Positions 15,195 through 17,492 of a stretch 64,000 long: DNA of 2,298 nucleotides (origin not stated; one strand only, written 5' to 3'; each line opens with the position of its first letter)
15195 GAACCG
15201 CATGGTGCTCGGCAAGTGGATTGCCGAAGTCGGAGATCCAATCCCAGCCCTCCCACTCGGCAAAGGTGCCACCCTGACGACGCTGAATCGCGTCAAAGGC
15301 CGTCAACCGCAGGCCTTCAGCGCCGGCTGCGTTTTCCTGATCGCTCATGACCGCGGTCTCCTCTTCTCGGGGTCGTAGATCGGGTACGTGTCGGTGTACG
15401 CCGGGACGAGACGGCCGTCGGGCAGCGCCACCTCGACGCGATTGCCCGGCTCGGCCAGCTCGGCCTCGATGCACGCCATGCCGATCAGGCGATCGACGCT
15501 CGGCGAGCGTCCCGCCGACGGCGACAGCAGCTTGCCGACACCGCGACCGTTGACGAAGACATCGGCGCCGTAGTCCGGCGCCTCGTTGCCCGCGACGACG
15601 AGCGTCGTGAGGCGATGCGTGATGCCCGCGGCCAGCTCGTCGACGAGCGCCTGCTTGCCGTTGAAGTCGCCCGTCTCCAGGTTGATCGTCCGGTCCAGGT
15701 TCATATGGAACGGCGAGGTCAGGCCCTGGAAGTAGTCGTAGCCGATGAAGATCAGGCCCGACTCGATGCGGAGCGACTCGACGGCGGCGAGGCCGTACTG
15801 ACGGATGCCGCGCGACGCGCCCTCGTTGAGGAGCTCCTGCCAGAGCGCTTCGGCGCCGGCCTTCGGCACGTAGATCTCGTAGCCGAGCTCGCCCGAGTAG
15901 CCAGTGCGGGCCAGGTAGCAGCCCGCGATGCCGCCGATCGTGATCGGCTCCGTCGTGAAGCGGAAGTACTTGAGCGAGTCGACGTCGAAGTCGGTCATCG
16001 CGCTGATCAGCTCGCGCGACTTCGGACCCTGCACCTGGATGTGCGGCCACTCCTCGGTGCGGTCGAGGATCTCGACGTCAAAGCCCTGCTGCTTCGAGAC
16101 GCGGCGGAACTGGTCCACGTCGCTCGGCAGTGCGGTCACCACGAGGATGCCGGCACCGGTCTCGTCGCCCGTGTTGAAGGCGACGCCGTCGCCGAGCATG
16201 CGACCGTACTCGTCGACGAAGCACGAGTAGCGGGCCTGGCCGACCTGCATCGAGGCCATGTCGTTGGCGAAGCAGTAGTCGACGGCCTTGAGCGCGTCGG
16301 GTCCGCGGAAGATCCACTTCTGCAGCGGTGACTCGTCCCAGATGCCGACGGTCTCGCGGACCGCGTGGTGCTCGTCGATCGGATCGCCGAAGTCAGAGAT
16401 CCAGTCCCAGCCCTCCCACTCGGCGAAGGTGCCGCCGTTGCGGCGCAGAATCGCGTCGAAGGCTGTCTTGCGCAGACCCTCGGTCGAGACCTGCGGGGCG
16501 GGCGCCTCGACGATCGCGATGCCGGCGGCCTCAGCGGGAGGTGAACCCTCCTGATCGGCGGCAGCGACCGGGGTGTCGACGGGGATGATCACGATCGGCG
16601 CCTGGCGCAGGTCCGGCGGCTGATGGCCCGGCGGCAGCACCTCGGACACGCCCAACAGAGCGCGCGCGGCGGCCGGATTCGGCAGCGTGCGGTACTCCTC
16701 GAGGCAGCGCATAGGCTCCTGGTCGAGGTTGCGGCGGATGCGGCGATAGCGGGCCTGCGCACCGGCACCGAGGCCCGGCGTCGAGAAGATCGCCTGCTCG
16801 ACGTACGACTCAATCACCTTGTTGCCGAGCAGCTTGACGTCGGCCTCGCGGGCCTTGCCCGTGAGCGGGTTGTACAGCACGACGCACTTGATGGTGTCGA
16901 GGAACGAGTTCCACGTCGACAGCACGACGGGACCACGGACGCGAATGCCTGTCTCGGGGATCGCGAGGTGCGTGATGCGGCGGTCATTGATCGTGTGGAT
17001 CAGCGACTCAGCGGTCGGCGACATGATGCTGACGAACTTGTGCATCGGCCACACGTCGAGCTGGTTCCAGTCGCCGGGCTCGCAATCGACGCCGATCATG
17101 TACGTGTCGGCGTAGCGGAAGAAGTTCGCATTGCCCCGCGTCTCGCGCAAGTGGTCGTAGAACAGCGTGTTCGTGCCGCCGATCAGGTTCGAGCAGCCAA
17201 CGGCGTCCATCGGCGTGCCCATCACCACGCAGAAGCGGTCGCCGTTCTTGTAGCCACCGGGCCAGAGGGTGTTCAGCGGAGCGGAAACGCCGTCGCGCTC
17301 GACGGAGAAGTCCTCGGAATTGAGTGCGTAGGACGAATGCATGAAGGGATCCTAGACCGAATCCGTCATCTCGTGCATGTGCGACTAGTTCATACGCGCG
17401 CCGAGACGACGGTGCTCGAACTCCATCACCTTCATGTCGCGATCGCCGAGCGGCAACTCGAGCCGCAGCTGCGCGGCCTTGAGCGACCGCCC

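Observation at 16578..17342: Unrecognised ~255-aa domain fused to the N-terminus of a GcvT-like protein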

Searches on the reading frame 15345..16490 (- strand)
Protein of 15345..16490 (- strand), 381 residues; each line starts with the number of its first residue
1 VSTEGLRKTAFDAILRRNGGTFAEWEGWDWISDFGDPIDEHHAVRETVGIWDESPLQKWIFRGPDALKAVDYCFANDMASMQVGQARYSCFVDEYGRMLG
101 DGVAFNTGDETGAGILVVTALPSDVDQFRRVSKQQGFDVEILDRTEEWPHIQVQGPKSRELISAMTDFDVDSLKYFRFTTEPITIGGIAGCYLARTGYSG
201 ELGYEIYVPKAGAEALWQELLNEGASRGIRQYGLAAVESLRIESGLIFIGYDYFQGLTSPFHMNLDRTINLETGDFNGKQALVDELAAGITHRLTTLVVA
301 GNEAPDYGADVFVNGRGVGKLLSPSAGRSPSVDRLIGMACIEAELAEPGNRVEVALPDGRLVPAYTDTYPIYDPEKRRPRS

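Call 75: search_solved_structures(query=window:15345-16490:-, max_evalue=1e-10, show_alignments=2)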
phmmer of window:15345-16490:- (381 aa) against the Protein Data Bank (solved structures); distinct sequences matched with E-value up to 1e-10: 18.
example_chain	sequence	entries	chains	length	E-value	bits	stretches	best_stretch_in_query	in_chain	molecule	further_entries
9q5a_A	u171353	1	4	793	9.9e-44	153.1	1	7-381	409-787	Trimethylamine N-oxide Demethylase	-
9q59_A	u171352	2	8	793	1e-43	153.1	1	7-381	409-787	trimethylamine N-oxide demethylase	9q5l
1yx2_A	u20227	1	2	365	3e-43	151.5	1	6-372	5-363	Aminomethyltransferase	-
1woo_A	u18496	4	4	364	3.1e-41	144.9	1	19-378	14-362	Aminomethyltransferase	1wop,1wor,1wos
1v5v_A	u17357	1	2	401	2.5e-38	135.3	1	23-376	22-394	aminomethyltransferase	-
5l46_A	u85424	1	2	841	2.2e-33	119.1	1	36-375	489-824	Dimethylglycine dehydrogenase, mitochondrial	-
4pab_A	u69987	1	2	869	1.3e-32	116.6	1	39-375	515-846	Dimethylglycine dehydrogenase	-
4p9s_A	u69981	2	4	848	2.9e-32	115.4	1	36-375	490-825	Dimethylglycine dehydrogenase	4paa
1wsr_A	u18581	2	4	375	1.9e-27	99.5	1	4-354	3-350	Aminomethyltransferase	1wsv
3a8i_A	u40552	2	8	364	5.9e-25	91.3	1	19-299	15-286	Aminomethyltransferase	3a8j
1vlo_A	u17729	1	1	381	6.3e-25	91.2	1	19-299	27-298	Aminomethyltransferase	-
1pj5_A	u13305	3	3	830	1.9e-24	89.6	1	30-380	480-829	N,N-dimethylglycine oxidase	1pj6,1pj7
3a8k_A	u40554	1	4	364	2.6e-24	89.2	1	19-299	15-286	Aminomethyltransferase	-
1vrq_A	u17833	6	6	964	5.9e-24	88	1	40-378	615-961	Sarcosine oxidase alpha subunit | Subunit alpha of sarcosine oxidase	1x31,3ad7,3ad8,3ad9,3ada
3gsi_A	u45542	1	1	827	1.4e-23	86.8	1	30-380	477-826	N,N-dimethylglycine oxidase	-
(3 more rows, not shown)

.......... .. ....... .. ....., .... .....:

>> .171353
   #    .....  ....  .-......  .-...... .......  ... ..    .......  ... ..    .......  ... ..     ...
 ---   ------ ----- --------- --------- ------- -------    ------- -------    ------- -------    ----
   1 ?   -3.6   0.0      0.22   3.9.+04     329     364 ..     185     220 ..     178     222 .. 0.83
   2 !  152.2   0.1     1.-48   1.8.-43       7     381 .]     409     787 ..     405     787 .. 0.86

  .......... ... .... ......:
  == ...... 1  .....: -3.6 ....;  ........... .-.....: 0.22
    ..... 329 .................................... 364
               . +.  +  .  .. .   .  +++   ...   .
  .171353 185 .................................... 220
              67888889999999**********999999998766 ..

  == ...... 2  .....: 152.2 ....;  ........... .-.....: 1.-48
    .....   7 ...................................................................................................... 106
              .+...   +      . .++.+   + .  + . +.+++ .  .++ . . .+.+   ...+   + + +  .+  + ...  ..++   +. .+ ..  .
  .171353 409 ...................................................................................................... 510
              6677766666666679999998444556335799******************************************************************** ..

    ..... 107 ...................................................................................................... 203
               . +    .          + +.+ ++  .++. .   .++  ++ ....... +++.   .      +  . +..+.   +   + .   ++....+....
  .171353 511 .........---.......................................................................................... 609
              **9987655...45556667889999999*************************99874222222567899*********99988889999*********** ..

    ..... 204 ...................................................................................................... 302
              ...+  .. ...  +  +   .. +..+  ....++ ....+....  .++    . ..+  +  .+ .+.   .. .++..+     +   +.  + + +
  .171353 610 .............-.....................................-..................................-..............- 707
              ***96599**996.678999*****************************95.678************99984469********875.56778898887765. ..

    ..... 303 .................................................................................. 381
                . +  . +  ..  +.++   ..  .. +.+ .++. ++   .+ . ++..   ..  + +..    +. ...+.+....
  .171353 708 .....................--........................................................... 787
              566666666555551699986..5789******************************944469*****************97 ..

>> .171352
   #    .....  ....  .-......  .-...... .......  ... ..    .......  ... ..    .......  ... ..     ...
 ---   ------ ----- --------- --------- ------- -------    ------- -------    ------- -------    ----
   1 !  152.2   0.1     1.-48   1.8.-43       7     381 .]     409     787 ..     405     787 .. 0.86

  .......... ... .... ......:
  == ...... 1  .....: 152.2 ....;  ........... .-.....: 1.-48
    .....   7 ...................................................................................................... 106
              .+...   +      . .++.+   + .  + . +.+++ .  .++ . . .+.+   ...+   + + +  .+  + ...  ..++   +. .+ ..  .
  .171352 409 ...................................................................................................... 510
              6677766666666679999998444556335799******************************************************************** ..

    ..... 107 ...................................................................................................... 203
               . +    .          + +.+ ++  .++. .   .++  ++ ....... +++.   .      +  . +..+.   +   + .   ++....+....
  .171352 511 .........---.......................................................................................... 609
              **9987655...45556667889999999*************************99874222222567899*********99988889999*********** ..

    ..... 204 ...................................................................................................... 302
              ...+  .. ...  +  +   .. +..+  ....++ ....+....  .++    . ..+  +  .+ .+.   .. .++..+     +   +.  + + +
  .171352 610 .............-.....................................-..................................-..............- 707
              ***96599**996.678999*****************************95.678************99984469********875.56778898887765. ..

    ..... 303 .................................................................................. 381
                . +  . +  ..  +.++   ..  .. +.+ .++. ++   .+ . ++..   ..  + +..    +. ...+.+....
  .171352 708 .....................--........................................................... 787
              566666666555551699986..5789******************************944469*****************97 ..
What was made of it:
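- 15345..16481 (-): GcvT-type folate-binding domain, stop codon included. GCV_T lies at 15690..16451 and GCV_T_C at 15372..15614. It is the Tdm-like subtype. It shares the C-terminal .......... tail with Tdm (call 75).
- Closest known: TMAO demethylase. Same: The GcvT half here is most similar to Tdm's (153 bits to PDB 9q5a) and shares the C-terminal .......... tail (call 75).
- The GcvT half keeps hallmark motifs (WDES, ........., LRIESG) and the Tdm-type C-terminal tail (call 75).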

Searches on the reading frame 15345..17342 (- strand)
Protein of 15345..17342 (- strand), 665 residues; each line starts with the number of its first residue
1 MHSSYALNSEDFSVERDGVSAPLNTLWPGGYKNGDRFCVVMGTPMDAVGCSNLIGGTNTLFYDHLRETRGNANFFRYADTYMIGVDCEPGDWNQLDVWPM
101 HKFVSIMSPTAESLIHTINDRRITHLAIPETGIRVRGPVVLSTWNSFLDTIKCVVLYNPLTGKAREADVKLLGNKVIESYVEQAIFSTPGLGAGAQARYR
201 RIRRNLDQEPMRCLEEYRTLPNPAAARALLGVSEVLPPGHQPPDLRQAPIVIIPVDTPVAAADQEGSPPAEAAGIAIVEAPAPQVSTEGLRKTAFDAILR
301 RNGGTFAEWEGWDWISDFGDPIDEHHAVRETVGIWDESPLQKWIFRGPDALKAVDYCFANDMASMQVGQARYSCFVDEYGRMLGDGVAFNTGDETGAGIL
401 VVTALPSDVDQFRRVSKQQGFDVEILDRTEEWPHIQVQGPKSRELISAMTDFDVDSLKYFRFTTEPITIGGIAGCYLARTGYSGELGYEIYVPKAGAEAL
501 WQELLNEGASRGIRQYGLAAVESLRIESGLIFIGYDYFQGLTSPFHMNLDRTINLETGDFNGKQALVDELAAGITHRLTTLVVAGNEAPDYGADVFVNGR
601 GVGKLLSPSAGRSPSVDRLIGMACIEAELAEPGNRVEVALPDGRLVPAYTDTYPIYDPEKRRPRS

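Call 4: search_protein_families(library=ncbifam, proteins=[window:15345-17342:-], max_evalue=1)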
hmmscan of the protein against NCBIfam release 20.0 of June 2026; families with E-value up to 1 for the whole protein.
window:15345-17342:- (665 aa): 8 families
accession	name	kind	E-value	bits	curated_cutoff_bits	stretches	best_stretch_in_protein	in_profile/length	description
NF001567.0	PRK00389.1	subfamily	2.7e-67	227.2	300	1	290-660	3-357/359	glycine cleavage system aminomethyltransferase GcvT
NF053776.1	TmaoDeMthMsil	equivalog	2.8e-67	227.9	1100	1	287-664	382-762/763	trimethylamine N-oxide demethylase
TIGR00528.1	gcvT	equivalog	1.7e-49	168.7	235.85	1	291-640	2-345/362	glycine cleavage system aminomethyltransferase GcvT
TIGR01372.1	soxA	subfamily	2.5e-42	144.8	1164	1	289-662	606-993/996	sarcosine oxidase subunit alpha family protein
NF010093.0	PRK13579.1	equivalog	7.3e-42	143.5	459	1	287-642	6-351/371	glycine cleavage system aminomethyltransferase GcvT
NF009133.0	PRK12486.1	equivalog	8.5e-34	117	410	1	323-645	46-359/369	dimethylsulfoniopropionate demethylase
NF047633.1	SyrngDmethDesA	equivalog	7.9e-15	54.3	800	1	318-531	33-250/453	syringate O-demethylase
NF047885.1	VanMgalDeMLigM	equivalog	1.1e-14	54.2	580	1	318-531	32-251/461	vanillate/3-O-methylgallate O-demethylase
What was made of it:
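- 15345..16481 (-): It falls below the NCBIfam GcvT cut-offs (call 4).
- On Glycine-cleavage T protein proper (GcvT equivalog): TIGR00528 scores 169 bits against 236 (call 4).
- On TMAO demethylase (Tdm): NF053776 scores 228 bits against 1100 and covers only profile positions 382-762 (call 4).
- Closest known: TMAO demethylase. Different: The NCBIfam Tdm model scores 228 bits against a cut-off of 1100, and only over the GcvT half (call 4).
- The architecture parallels Tdm, and the GcvT half is closest to Tdm's (calls 4, 75).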

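Call 5: search_protein_families(library=pfam, proteins=[window:15345-17342:-], max_evalue=1)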
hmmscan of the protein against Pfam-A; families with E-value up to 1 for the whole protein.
window:15345-17342:- (665 aa): 2 families
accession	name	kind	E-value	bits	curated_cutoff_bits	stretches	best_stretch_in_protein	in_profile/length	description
PF01571.26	GCV_T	-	8.2e-60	202.6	25.6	1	298-551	4-254/255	Aminomethyltransferase folate-binding domain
PF08669.17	GCV_T_C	-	2e-09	37.6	25.9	1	577-657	2-80/80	Glycine cleavage T-protein C-terminal barrel domain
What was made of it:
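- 15345..16481 (-): Pfam E-values 8e-60 and 2e-9 (call 5).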
